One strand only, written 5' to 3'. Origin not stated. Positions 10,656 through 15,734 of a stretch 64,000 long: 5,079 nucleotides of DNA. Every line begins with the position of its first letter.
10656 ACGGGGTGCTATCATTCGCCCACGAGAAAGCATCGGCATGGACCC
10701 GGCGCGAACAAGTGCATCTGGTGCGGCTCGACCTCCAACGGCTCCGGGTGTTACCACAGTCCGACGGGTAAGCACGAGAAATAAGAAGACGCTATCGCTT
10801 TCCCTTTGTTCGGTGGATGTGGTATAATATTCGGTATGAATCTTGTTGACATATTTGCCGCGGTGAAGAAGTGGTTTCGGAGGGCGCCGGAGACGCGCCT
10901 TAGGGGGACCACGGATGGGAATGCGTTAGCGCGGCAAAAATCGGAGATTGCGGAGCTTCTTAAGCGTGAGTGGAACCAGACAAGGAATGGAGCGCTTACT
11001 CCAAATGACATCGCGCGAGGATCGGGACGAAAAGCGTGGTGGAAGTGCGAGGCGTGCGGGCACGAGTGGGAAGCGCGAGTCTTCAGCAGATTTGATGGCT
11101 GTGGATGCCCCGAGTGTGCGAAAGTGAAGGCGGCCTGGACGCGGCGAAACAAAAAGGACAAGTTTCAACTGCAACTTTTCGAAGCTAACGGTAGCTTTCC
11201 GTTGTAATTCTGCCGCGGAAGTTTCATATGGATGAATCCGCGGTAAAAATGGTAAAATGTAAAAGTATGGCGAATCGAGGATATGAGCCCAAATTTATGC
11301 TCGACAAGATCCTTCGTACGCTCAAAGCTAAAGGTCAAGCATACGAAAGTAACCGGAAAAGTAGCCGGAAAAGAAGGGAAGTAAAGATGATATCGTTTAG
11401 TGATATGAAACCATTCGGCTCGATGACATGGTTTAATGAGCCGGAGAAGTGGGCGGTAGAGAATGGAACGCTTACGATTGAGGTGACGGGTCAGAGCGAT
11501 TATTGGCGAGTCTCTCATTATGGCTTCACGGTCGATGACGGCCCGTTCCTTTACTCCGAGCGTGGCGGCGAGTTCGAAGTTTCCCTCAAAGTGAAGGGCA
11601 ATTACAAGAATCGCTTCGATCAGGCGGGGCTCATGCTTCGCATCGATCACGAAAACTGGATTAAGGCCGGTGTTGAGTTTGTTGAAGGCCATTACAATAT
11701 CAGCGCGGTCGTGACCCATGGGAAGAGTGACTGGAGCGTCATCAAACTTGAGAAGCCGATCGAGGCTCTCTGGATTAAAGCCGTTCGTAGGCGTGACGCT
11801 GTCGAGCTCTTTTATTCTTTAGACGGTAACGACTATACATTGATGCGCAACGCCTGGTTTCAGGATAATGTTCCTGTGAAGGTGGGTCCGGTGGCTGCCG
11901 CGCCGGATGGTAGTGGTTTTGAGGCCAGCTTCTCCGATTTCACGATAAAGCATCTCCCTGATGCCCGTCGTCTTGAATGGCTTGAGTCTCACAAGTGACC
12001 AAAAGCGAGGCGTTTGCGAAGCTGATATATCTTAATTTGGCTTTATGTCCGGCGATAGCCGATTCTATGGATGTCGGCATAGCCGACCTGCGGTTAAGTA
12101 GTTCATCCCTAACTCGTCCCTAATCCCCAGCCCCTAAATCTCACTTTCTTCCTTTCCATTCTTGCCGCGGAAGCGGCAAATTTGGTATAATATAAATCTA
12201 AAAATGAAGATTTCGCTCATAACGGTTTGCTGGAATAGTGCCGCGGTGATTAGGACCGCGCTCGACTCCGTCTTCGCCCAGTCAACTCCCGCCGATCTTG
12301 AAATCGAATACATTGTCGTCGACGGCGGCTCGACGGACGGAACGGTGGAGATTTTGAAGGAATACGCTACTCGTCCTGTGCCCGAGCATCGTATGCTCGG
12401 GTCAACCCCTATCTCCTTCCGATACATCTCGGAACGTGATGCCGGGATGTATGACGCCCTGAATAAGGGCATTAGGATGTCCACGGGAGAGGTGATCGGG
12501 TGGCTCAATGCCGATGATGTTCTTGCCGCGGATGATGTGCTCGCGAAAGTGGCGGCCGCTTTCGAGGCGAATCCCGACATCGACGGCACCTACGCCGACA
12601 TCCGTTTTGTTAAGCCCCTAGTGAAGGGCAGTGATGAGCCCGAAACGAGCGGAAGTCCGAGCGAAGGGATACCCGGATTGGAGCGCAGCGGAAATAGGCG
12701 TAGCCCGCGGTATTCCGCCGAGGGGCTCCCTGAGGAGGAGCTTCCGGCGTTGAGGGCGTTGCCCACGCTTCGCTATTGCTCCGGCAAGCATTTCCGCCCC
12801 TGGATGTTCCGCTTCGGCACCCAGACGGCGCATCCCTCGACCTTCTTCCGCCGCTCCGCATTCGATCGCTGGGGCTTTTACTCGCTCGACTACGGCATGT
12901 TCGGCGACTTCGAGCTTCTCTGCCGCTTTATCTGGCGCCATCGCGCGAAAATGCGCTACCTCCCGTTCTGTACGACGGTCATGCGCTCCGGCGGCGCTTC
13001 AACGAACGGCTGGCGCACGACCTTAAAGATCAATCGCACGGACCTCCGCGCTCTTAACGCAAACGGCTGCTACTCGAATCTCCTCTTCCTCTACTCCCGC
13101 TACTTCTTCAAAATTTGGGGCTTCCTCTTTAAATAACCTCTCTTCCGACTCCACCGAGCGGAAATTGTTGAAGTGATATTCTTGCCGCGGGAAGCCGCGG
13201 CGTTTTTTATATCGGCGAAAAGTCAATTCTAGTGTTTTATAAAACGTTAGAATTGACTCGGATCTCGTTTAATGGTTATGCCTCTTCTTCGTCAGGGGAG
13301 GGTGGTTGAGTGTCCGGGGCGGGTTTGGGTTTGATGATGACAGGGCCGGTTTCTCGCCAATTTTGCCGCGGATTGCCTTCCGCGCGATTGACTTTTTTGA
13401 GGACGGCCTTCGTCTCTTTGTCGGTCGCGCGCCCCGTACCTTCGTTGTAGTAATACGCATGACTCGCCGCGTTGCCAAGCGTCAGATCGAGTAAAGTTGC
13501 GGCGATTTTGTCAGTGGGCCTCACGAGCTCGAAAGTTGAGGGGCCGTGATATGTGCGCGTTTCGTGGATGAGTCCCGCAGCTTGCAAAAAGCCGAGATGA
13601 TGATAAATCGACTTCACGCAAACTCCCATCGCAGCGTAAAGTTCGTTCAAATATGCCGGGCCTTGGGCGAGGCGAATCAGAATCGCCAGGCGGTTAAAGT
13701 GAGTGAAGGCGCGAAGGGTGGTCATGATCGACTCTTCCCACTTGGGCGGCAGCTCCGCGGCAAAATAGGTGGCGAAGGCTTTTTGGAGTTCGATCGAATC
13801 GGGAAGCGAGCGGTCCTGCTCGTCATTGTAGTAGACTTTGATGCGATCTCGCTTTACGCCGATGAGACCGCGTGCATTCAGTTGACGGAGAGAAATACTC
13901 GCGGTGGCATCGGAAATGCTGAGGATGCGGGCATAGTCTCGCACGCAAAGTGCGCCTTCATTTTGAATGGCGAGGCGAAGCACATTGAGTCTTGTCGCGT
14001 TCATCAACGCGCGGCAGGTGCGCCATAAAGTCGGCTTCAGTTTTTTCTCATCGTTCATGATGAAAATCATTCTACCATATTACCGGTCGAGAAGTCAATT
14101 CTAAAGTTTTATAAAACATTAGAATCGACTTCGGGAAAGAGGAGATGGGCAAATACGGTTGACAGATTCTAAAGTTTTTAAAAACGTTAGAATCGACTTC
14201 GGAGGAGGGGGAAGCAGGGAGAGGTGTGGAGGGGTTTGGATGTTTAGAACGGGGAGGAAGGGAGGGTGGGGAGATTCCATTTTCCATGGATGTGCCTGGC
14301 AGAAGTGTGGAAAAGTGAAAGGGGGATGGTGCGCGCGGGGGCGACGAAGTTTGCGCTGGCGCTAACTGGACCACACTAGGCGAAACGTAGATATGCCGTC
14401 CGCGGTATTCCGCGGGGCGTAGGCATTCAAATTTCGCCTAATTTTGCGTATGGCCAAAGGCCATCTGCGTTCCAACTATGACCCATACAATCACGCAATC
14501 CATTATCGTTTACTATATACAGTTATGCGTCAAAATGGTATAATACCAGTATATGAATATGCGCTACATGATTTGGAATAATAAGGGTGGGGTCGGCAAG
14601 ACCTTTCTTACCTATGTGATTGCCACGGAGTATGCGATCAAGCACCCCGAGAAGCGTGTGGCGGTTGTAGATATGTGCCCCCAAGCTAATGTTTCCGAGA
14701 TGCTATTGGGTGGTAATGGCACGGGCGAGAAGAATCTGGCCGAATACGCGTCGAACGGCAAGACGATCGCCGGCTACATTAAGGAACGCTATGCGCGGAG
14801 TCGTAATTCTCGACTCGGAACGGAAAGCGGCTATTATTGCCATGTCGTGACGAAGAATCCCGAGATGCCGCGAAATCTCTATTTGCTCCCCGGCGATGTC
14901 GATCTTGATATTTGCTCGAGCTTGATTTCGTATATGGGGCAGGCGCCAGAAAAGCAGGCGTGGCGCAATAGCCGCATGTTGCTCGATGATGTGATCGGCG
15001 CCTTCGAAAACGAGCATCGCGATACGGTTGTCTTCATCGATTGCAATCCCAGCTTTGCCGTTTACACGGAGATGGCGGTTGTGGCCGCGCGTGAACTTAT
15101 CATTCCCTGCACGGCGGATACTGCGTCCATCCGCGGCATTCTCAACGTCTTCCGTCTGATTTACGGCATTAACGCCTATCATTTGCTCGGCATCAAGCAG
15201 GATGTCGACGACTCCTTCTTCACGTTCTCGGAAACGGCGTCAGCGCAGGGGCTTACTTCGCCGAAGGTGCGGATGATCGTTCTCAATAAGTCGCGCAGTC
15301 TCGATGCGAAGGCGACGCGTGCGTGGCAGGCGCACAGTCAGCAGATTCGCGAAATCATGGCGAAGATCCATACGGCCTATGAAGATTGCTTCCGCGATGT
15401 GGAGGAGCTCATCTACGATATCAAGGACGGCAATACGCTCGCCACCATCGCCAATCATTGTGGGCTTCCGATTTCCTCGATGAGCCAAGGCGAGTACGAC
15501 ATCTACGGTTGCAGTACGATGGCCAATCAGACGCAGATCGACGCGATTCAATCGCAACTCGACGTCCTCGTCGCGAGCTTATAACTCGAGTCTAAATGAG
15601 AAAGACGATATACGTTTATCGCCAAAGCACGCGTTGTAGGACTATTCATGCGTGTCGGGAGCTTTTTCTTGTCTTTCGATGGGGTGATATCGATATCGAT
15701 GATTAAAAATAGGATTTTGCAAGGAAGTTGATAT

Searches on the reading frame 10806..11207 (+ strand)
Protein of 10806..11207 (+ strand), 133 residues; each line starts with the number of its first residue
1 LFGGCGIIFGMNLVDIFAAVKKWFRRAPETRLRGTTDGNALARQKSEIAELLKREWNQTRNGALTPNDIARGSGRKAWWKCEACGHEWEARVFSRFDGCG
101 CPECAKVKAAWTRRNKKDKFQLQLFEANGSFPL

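Call 52: search_protein_families(library=pfam, proteins=[window:10806-11207:+], max_evalue=0.001)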
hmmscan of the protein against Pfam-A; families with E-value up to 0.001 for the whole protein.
window:10806-11207:+ (133 aa): 1 family
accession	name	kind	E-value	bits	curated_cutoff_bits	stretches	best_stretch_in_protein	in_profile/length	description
PF14311.12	DUF4379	-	2.8e-21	75.9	24.5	1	54-106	3-55/56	Probable Treble clef zinc finger domain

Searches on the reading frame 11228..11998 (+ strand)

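Call 52: search_protein_families(library=pfam, proteins=[window:11228-11998:+], max_evalue=0.001)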
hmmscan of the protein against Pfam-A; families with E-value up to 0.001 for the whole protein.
window:11228-11998:+ (256 aa): 2 families
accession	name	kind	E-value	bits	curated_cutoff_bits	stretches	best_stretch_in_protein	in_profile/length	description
PF07081.18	DUF1349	-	5.2e-64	215.6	32.4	1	68-242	1-178/179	Protein of unknown function (DUF1349)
PF17851.8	GH43_C2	-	3.2e-06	27.4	22.7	1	115-238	59-200/203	Beta xylosidase C-terminal Concanavalin A-like domain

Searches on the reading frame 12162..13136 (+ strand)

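Call 27: search_protein_families(library=pfam, proteins=[window:12162-13136:+], max_evalue=0.01)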
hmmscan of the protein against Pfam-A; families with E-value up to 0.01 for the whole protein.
window:12162-13136:+ (324 aa): 3 families
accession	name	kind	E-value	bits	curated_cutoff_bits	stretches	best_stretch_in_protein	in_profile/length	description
PF00535.33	Glycos_transf_2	-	3.4e-24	86.1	23.3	1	18-140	1-111/168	Glycosyl transferase family 2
PF13641.12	Glyco_tranf_2_3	-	1.7e-05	25.4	27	1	17-137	3-113/230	Glycosyltransferase like family 2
PF10111.15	Glyco_tranf_2_2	-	0.003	17.5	27.3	1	40-131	22-103/276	Glycosyltransferase like family 2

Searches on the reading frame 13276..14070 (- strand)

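Call 27: search_protein_families(library=pfam, proteins=[window:13276-14070:-], max_evalue=0.01)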
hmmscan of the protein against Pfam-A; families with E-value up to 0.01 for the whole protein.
window:13276-14070:- (264 aa): 6 families
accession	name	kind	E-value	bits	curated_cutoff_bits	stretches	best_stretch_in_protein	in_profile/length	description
PF01022.26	HTH_5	-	1.6e-11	44.4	22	2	126-169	3-46/47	Bacterial regulatory protein, arsR family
PF12840.13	HTH_20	-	2.8e-05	24.4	27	1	126-170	5-50/51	Helix-turn-helix domain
PF01978.25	TrmB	-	0.00029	21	25.6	0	37-80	19-62/68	Sugar-specific transcriptional regulator TrmB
PF24037.1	DUF7346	-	0.00042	20.9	28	1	113-174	58-120/139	Family of unknown function (DUF7346)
PF13545.12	HTH_Crp_2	-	0.0021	18.5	27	0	44-79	26-61/70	Crp-like helix-turn-helix domain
PF13412.12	HTH_24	-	0.0057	16.7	21.9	0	23-70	1-47/48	Winged helix-turn-helix DNA-binding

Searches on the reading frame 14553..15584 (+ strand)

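Call 27: search_protein_families(library=pfam, proteins=[window:14553-15584:+], max_evalue=0.01)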
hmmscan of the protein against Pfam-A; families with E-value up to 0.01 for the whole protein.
window:14553-15584:+ (343 aa): 2 families
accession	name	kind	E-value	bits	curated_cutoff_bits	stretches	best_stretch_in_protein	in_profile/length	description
PF13614.12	AAA_31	-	2.4e-18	67.1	27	1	7-206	6-167/177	AAA domain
PF01656.29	CbiA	-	5.2e-09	36.6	25.4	1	6-250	2-86/125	CobQ/CobB/MinD/ParA nucleotide binding domain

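Call 28: search_protein_families(library=padloc, proteins=[window:14553-15584:+], max_evalue=0.01)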
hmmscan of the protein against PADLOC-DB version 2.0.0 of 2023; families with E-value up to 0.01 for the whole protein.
window:14553-15584:+ (343 aa): 0 families
